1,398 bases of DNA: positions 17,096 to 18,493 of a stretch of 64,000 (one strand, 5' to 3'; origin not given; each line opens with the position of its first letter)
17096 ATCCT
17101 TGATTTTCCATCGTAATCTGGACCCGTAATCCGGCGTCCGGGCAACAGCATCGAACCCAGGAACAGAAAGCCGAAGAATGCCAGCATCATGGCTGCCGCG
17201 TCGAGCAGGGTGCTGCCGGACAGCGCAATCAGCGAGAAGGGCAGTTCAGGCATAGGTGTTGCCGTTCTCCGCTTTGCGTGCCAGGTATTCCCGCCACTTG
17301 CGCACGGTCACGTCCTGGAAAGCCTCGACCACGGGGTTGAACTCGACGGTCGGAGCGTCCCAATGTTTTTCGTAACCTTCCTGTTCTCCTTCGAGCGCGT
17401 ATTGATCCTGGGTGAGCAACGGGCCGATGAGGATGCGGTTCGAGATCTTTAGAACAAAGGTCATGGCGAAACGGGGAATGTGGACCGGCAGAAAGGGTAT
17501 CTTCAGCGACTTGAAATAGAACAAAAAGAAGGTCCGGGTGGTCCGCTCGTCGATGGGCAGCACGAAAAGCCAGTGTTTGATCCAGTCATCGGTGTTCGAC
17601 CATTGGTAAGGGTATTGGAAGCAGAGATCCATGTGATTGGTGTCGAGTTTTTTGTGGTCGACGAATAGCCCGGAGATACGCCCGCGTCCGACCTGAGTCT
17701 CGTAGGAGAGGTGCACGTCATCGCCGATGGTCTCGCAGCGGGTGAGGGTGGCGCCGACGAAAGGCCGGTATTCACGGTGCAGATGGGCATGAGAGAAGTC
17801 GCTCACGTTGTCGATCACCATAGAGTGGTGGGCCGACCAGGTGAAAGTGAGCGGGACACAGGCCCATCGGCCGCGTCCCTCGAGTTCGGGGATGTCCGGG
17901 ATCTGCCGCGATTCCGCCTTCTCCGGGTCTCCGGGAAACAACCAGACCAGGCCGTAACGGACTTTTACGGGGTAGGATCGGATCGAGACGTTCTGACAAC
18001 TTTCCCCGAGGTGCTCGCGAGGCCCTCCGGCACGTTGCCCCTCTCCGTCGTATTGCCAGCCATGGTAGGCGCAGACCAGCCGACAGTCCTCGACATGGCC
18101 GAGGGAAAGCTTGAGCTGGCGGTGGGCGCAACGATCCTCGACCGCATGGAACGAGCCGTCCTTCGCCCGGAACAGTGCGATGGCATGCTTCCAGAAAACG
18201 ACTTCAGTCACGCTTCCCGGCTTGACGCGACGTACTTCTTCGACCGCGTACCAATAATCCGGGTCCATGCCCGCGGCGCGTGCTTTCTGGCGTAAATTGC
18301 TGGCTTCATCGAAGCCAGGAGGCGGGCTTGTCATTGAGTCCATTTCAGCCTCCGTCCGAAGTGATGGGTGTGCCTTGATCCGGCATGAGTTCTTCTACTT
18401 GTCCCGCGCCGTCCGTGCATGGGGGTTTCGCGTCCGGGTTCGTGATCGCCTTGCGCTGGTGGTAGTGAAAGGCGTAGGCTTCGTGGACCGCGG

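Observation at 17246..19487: Bacterial-type C-4 demethylation pair (Rieske oxygenase + NAD-dependent reductase) leading the operon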

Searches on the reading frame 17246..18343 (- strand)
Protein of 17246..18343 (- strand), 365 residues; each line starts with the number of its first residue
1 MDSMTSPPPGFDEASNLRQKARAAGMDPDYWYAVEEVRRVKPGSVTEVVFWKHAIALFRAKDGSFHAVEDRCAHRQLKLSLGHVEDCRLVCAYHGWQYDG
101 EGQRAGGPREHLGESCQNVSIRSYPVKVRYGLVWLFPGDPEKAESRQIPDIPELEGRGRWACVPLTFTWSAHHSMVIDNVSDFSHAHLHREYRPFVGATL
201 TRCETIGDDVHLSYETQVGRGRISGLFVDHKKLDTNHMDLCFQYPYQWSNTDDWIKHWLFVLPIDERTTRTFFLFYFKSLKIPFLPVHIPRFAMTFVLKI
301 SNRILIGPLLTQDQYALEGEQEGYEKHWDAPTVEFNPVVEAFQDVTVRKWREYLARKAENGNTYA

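Call 5: search_protein_families(library=pfam, proteins=[window:17246-18343:-])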
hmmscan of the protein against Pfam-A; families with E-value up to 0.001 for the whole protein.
window:17246-18343:- (365 aa): 3 families
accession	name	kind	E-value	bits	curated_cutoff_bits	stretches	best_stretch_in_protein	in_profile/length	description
PF00355.32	Rieske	-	9.8e-21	73.9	20.3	1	31-111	2-82/88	Rieske [2Fe-2S] domain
PF19112.6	VanA_C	-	2.5e-13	51.1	23.5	1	169-356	1-192/193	Vanillate O-demethylase oxygenase C-terminal domain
PF13806.12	Rieske_2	-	0.00028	21.2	27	0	31-135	2-103/104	Rieske-like [2Fe-2S] domain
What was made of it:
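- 17246..18343 (-): sdmA-like gene: Rieske [2Fe-2S] non-haem iron monooxygenase of 365 aa, the second gene. Predicted sterol C-4 methyl oxidase. Pfam Rieske plus VanA_C (call 5).
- Checked: 17246-18343(-), 365 aa. Pfam Rieske plus VanA_C (call 5).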

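Call 6: search_protein_families(library=ncbifam, proteins=[window:17246-18343:-])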
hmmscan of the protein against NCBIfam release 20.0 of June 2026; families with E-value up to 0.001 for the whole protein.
window:17246-18343:- (365 aa): 9 families
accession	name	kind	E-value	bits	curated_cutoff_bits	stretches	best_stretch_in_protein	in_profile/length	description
NF052579.1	BetMthstMoxSdmAMthl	equivalog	9.3e-121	403.1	600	1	17-359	4-348/351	4beta-methylsterol monooxygenase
NF007422.0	PRK09965.1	equivalog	2.6e-10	40.3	113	1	35-133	7-96/106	bifunctional 3-phenylpropionate/cinnamic acid dioxygenase ferredoxin subunit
NF041683.1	ant_diox_AndAb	equivalog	3e-09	37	150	1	31-131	2-94/100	anthranilate 1,2-dioxygenase ferredoxin subunit AndAb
NF042946.1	3PPDioc_HcaE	equivalog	8e-08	31.7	830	1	37-108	46-118/450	3-phenylpropionate/cinnamic acid dioxygenase subunit alpha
TIGR02377.1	MocE_fam_FeS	subfamily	2.1e-07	30.9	136.15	1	52-133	20-97/101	MocE family 2Fe-2S type ferredoxin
NF042948.2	3PPDioc_HcaC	equivalog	7.8e-07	29.3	150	1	36-98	8-70/105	3-phenylpropionate/cinnamic acid dioxygenase ferredoxin subunit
TIGR02378.1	nirD_assim_sml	equivalog_domain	2.7e-06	27.5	74.65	1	31-135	2-103/105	nitrite reductase small subunit NirD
NF058607.1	GlBtMonoOxGbcA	equivalog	9.7e-06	24.3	670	1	50-129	76-155/420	glycine betaine monooxygenase oxygenase subunit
NF041684.1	ant_diox_AndAc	equivalog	8.4e-05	21.3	750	1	54-108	71-126/418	anthranilate 1,2-dioxygenase large subunit AndAc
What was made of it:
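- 17246..18343 (-): NF052579 SdmA scores 403.1 bits over positions 4-348 of 351; the next family scores 40 (call 6).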

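Call 7: find_homologous_proteins(query=window:17246-18343:-, max_evalue=1e-10)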
Query window:17246-18343:- (365 aa): 1938 proteins with E <= 1e-10 among 4360 candidates; the best 120 are listed.
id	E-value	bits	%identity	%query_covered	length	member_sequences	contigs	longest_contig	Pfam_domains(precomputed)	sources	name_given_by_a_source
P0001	3.7e-242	821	93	100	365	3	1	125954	PF00355.33,PF19112.7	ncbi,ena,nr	ncbi:MAG: Rieske 2Fe-2S domain-containing protein [Gammaproteobacteria bacterium]|nr:Rieske 2Fe-2S d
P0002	3.7e-237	805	89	100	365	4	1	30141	PF00355.33,PF19112.7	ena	-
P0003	4.7e-235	798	91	98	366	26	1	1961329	PF00355.33,PF19112.7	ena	-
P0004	2.3e-233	792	89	100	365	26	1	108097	PF00355.33,PF19112.7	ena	-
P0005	8.2e-225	764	86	100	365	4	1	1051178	PF00355.33,PF19112.7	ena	-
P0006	1.6e-217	740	81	100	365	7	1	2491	PF00355.33,PF19112.7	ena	-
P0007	3.6e-204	696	79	98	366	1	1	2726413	PF00355.33,PF13806.13,PF19112.7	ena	-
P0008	1.1e-203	694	79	98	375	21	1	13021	PF00355.33,PF13806.13,PF19112.7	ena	-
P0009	1.1e-203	694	79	99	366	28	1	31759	PF00355.33,PF13806.13,PF19112.7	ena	-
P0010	8.4e-202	688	79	99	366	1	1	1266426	PF00355.33,PF13806.13,PF19112.7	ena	-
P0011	1.2e-201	688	77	100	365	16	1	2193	PF00355.33,PF19112.7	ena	-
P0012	8.6e-201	685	77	99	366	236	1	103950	PF00355.33,PF19112.7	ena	-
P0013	2.7e-200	683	77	98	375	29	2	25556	PF00355.33,PF13806.13,PF19112.7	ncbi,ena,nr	ncbi:MAG: aromatic ring-hydroxylating dioxygenase subunit alpha [Nitrospira sp. SB0662_bin_26]|nr:ar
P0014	3.2e-200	683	78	98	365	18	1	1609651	PF00355.33,PF13806.13,PF19112.7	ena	-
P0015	3.3e-200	683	77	98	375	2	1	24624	PF00355.33,PF13806.13,PF19112.7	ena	-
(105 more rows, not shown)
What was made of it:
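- Source names for close homologues read 'aromatic ring-hydroxylating dioxygenase subunit alpha' (call 7).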

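Call 12: find_encoding_contigs(protein=window:17246-18343:-, flank=10000, max_places=4)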
Protein window:17246-18343:- (365 aa): 2 contigs read that carry it; 2 places shown.
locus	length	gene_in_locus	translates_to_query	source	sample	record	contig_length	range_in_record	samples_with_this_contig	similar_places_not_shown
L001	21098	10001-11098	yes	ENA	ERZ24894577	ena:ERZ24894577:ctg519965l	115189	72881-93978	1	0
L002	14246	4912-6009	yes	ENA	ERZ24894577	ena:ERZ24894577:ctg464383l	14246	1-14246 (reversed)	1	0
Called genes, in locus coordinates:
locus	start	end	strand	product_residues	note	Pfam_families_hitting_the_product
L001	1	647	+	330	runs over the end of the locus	-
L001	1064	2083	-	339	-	PF00696:AA_kinase, PF01842:ACT, PF22468:ACT_9, PF01842:ACT (weak), PF13840:ACT_7, PF22468:ACT_9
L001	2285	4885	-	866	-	PF01411:tRNA-synt_2c, PF07973:tRNA_SAD, PF02272:DHHA1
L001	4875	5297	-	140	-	PF21982:RecX_HTH1, PF02631:RecX_HTH2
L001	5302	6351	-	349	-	PF00154:RecA_N, PF06745:ATPase (weak), PF08423:Rad51, PF27531:MT3502_N (weak), PF21096:RecA_C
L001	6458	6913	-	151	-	PF02464:CinA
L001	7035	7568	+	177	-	PF01909:NTP_transf_2, PF18765:Polbeta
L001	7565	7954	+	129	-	PF05168:HEPN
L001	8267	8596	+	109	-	-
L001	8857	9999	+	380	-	PF00106:adh_short (weak), PF01073:3Beta_HSD, PF01370:Epimerase, PF02719:Polysacc_synt_2, PF04321:RmlD_sub_bind (weak), PF05368:NmrA, PF13460:NAD_binding_10, PF16363:GDP_Man_Dehyd, +1 more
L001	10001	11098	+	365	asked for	PF00355:Rieske, PF19112:VanA_C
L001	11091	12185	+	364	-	PF01222:ERG4_ERG24, PF06966:DUF1295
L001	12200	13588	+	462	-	PF00067:p450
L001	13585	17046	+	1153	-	PF01266:DAO (weak), PF01494:FAD_binding_3, PF07992:Pyr_redox_2 (faint), PF12831:FAD_oxidored (weak), PF08491:SE, PF13249:SQHop_cyclase_N, PF13243:SQHop_cyclase_C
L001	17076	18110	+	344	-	PF02353:CMAS, PF01209:Ubie_methyltran, PF13489:Methyltransf_23, PF13847:Methyltransf_31, PF08241:Methyltransf_11, PF08242:Methyltransf_12, PF13649:Methyltransf_25, PF08498:Sterol_MT_C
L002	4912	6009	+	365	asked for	PF00355:Rieske, PF19112:VanA_C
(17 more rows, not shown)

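Call 13: search_solved_structures(query=window:17246-18343:-, max_evalue=0.001)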
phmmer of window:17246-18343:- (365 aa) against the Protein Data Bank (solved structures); distinct sequences matched with E-value up to 0.001: 27.
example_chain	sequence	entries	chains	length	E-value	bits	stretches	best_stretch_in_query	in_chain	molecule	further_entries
3gb4_A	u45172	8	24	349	7.6e-18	67.7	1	53-191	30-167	DdmC | Dicamba O-demethylase, oxygenase component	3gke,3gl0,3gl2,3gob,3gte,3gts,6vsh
7qwt_A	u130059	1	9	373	7.3e-17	64.4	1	53-193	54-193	Rieske (2Fe-2S) domain protein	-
6wnc_A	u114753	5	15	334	1.3e-16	63.7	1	30-187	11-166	SxtDIOX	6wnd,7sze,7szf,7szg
6wn3_A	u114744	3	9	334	2e-16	63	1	30-186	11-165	SxtT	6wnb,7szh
6icp_A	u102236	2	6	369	9.8e-14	54.1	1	34-186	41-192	Methylxanthine N1-demethylase NdmA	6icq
6ick_A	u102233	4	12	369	1e-13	54.1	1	34-186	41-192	Methylxanthine N1-demethylase NdmA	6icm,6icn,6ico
7fhr_A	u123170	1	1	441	7.6e-13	51.2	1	51-151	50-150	Putative Phthalate 4,5-dioxygenase, subunit alpha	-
9ina_A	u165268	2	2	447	1e-12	50.8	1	48-154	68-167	Rieske (2Fe-2S) domain protein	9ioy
6icl_A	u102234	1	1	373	7.7e-11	44.6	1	63-199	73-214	Methylxanthine N3-demethylase NdmB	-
3gkq_A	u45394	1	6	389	4.1e-10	42.2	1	29-190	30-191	Terminal oxygenase component of carbazole 1,9a-dioxygenase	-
3gcf_A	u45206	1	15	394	2.3e-09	39.7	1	25-196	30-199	Terminal oxygenase component of carbazole 1,9a-dioxygenase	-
7fjl_A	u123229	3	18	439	5.2e-09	38.6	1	43-179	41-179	Rieske (2Fe-2S) domain protein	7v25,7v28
8k0a_A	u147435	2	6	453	3.6e-07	32.5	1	33-109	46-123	3-phenylpropionate/cinnamic acid dioxygenase subunit alpha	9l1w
4qdc_A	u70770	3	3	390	5.6e-07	31.9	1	25-192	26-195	3-ketosteroid 9alpha-hydroxylase oxygenase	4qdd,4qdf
3en1_A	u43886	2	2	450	2.7e-06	29.7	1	36-129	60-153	Benzene 1,2-dioxygenase subunit alpha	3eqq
2zyl_A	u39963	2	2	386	3.3e-06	29.4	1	53-186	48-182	POSSIBLE OXIDOREDUCTASE | 3-ketosteroid-9-alpha-monooxygenase oxygenase subunit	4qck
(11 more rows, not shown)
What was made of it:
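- KshA structures appear among the weak hits (4qdc 5.6e-7, 2zyl 3.3e-6; call 13). KshA ranks far below DdmC and SxtT, and far below the SdmA model (calls 6, 13).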

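Call 15: search_protein_representatives(protein=window:17246-18343:-)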
Query: 365 residues. Proteins with E-value up to 0.001 (for the whole library): 9397; up to 1e-10: 2207; up to 1e-30: 82. The best 150 are listed.
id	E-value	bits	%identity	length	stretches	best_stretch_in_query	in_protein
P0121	9.0e-126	436.2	52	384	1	6-356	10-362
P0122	9.3e-123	426.3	50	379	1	6-357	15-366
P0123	4.1e-118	411.0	49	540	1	9-357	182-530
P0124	3.6e-96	338.7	45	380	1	5-358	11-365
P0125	8.6e-96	337.5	54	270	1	2-265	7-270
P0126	8.3e-94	330.9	46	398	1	6-357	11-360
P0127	2.1e-92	326.3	43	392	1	5-355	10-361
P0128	1.1e-90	320.7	76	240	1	121-292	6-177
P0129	3.6e-81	289.4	47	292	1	66-353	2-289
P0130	1.2e-76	274.4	60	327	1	7-209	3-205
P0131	1.2e-74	267.8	38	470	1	17-356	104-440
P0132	9.3e-74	265.0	60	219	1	163-358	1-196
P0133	5.8e-72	259.0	62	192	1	6-187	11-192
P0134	1.4e-71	257.8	55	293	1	7-219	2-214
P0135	5.7e-71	255.8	42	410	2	101-363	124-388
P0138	1.9e-68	247.5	36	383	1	16-359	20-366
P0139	1.9e-68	247.5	39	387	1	13-355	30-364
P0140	2.1e-64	234.2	37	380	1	4-355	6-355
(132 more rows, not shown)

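Call 17: search_protein_families(library=ncbifam, proteins=[P0121, P0122, P0123, P0124, P0126, P0127, P0131, P0138, P0139, P0140], max_evalue=1e-20)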
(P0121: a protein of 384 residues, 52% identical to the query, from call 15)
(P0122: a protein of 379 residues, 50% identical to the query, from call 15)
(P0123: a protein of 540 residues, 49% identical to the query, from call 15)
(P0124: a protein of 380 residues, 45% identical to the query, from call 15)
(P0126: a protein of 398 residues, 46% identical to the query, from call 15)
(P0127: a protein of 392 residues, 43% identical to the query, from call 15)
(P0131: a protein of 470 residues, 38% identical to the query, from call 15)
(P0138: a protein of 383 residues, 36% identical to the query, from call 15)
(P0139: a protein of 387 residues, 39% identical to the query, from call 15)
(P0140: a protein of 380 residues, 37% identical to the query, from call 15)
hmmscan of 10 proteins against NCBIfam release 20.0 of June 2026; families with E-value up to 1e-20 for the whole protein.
P0121 (384 aa): 1 family
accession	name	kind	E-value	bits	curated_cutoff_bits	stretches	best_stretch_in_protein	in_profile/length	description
NF052579.1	BetMthstMoxSdmAMthl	equivalog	7.2e-115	383.7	600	1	19-365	2-348/351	4beta-methylsterol monooxygenase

P0122 (379 aa): 1 family
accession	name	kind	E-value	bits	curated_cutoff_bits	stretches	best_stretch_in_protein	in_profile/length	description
NF052579.1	BetMthstMoxSdmAMthl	equivalog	2.7e-114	381.8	600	1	25-366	3-346/351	4beta-methylsterol monooxygenase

P0123 (540 aa): 1 family
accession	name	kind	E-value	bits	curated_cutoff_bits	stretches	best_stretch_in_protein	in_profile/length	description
NF052579.1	BetMthstMoxSdmAMthl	equivalog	6.6e-106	354.2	600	1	190-530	4-346/351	4beta-methylsterol monooxygenase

P0124 (380 aa): 1 family
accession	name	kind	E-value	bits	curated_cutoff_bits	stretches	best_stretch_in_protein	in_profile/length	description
NF052579.1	BetMthstMoxSdmAMthl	equivalog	1.2e-85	287.5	600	1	24-364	5-346/351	4beta-methylsterol monooxygenase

P0126 (398 aa): 1 family
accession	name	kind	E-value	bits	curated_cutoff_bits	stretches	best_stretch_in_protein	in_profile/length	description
NF052579.1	BetMthstMoxSdmAMthl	equivalog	6.8e-149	495.6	600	1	19-362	5-348/351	4beta-methylsterol monooxygenase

P0127 (392 aa): 1 family
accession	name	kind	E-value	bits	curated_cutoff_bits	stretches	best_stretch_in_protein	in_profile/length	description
NF052579.1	BetMthstMoxSdmAMthl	equivalog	1.1e-89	300.9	600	1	20-362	2-345/351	4beta-methylsterol monooxygenase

P0131 (470 aa): 1 family
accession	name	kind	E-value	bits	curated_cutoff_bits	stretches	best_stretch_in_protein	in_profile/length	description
NF052579.1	BetMthstMoxSdmAMthl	equivalog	8.8e-126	419.6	600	1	103-445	3-350/351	4beta-methylsterol monooxygenase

P0138 (383 aa): 1 family
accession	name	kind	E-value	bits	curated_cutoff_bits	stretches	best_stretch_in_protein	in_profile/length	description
NF052579.1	BetMthstMoxSdmAMthl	equivalog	6.9e-77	258.8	600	1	23-363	6-345/351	4beta-methylsterol monooxygenase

P0139 (387 aa): 1 family
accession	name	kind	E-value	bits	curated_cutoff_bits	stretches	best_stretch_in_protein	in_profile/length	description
NF052579.1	BetMthstMoxSdmAMthl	equivalog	3.2e-97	325.6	600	1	33-370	3-350/351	4beta-methylsterol monooxygenase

P0140 (380 aa): 1 family
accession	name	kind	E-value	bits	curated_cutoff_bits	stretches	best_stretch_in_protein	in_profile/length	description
NF052579.1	BetMthstMoxSdmAMthl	equivalog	1.3e-72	244.7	600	1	18-356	3-345/351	4beta-methylsterol monooxygenase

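Call 20: find_related_loci(query=window:17246-18343:-, collection=metagenome_contigs, flank=10000)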
Query window:17246-18343:- (365 aa) in metagenome_contigs; peptide patterns used: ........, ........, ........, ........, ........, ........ (x = any residue, [..] = any of these).
345 stretches matched a pattern; 304 encode a relative of the query (tblastn E <= 1e-3); the best 80 are kept; 80 distinct loci.
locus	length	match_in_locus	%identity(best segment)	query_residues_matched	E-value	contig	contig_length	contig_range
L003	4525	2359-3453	89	1-365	0e+0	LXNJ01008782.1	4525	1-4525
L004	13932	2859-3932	91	8-365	0e+0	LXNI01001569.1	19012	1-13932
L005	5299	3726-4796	90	8-364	0e+0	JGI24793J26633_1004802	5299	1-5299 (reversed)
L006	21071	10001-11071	90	8-364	0e+0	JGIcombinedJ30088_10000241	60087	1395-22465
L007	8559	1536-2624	76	3-365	0e+0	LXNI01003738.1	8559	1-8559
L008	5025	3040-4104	76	3-357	0e+0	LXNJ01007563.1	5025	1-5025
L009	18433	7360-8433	77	7-364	0e+0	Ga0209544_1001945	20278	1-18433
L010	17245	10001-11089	77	1-363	0e+0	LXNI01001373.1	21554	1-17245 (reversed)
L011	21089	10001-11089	75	3-363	0e+0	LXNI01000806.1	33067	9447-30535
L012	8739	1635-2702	77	8-363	0e+0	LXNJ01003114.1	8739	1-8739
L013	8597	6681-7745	77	9-363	0e+0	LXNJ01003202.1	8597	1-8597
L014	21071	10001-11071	76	8-363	0e+0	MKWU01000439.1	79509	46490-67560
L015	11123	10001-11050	78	8-356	0e+0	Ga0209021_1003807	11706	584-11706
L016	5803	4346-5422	75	7-365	0e+0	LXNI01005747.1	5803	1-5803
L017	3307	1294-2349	76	1-356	0e+0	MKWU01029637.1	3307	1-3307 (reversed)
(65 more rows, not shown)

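Call 22: find_related_loci(query=A1, collection=genome_contigs, flank=10000)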
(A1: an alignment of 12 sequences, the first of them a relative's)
Query A1 (398 aa) in genome_contigs; peptide patterns used: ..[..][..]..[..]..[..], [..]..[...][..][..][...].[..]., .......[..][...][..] (x = any residue, [..] = any of these).
600 stretches matched a pattern (row limit reached: there are more); 568 encode a relative of the query (tblastn E <= 1e-3); the best 80 are kept; 80 distinct loci.
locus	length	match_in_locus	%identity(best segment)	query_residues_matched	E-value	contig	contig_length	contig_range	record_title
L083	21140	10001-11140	48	9-387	6e-127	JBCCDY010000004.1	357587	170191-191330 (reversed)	MAG: Bacteroidota bacterium isolate P01_A01_bin.95 k141_1732867_length_357587_cov_53.0414, whole genome shotgun sequence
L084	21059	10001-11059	47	12-363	4e-103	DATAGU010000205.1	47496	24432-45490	MAG TPA_asm: Polyangia bacterium isolate SMAG_U6837 k141_2678687, whole genome shotgun sequence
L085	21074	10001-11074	48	4-360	2e-102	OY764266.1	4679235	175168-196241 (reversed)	MAG: Pseudomonadales bacterium isolate 98484ff4-1806-4741-b53f-28f88446d800 genome assembly, chromosome: 1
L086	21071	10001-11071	45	11-366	1e-101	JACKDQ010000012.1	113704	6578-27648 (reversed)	MAG: Deltaproteobacteria bacterium isolate HK-STAS-MYXO-11 HK-STAS-MYXO-11_12, whole genome shotgun sequence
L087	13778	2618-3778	44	1-389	7e-101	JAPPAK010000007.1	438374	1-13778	MAG: Chloroflexota bacterium isolate IRC1_bin_31 NODE_10_length_438374_cov_89.9178, whole genome shotgun sequence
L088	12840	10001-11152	46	3-385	2e-99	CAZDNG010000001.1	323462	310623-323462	MAG TPA_asm: uncultured Polyangiaceae bacterium isolate binchicken_co50_422 genome assembly, contig: NODE_7_length_32346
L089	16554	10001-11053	45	12-361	2e-96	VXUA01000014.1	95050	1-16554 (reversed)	MAG: Gammaproteobacteria bacterium isolate SB0666_bin_18 NODE_70_length_95050_cov_14.135228, whole genome shotgun sequen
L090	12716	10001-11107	43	1-368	2e-96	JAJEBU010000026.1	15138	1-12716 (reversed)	MAG: Dehalococcoidia bacterium isolate jk18x9bins.53 k141_64, whole genome shotgun sequence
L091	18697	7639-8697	46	6-357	9e-96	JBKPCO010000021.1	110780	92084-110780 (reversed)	MAG: Candidatus Methylomirabilota bacterium isolate GB_EKS_MAG_00049 GB_EKS_000000271686, whole genome shotgun sequence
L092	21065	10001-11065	42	19-377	2e-95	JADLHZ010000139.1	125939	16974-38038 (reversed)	MAG: Deltaproteobacteria bacterium isolate SJ496 c_000001621543, whole genome shotgun sequence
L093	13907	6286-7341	43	1-360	4e-95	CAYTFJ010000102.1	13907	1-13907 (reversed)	MAG TPA_asm: uncultured Nannocystaceae bacterium isolate binchicken_co67_210 genome assembly, contig: NODE_4612_length_1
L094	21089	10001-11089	44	1-362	3e-95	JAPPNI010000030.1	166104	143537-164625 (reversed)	MAG: Chloroflexota bacterium isolate RHO3_bin_68 NODE_191_length_166104_cov_30.220495, whole genome shotgun sequence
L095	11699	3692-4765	45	1-360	6e-95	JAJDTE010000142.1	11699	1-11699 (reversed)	MAG: Gammaproteobacteria bacterium isolate jk18x11bins.53 k141_1181153, whole genome shotgun sequence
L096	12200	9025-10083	46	5-358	1e-94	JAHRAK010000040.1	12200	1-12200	MAG: Nitrospirales bacterium isolate MEX2-MAG12 k127_172383_4196, whole genome shotgun sequence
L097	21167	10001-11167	42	1-396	5e-94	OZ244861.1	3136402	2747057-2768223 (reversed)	MAG: Dehalococcoidia bacterium isolate c89b5861-ddb0-43db-8093-953e815e1e37 genome assembly, chromosome: 1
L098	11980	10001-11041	45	11-359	3e-94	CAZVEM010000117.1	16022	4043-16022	MAG TPA_asm: uncultured Nannocystaceae bacterium isolate SRP302895_co1_331 genome assembly, contig: NODE_6901_length_160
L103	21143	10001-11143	41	12-391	6e-92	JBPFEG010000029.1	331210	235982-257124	MAG: Methylomicrobium sp. isolate Soil4BBin16 k141_348064, whole genome shotgun sequence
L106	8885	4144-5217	41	1-357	3e-90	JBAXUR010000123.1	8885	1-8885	MAG: Methylococcaceae bacterium isolate ELA666 MAG666_123, whole genome shotgun sequence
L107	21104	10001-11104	40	7-375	6e-90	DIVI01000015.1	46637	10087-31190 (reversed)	MAG TPA_asm: Methylococcus sp. UBA6136 UBA6136_contig_277, whole genome shotgun sequence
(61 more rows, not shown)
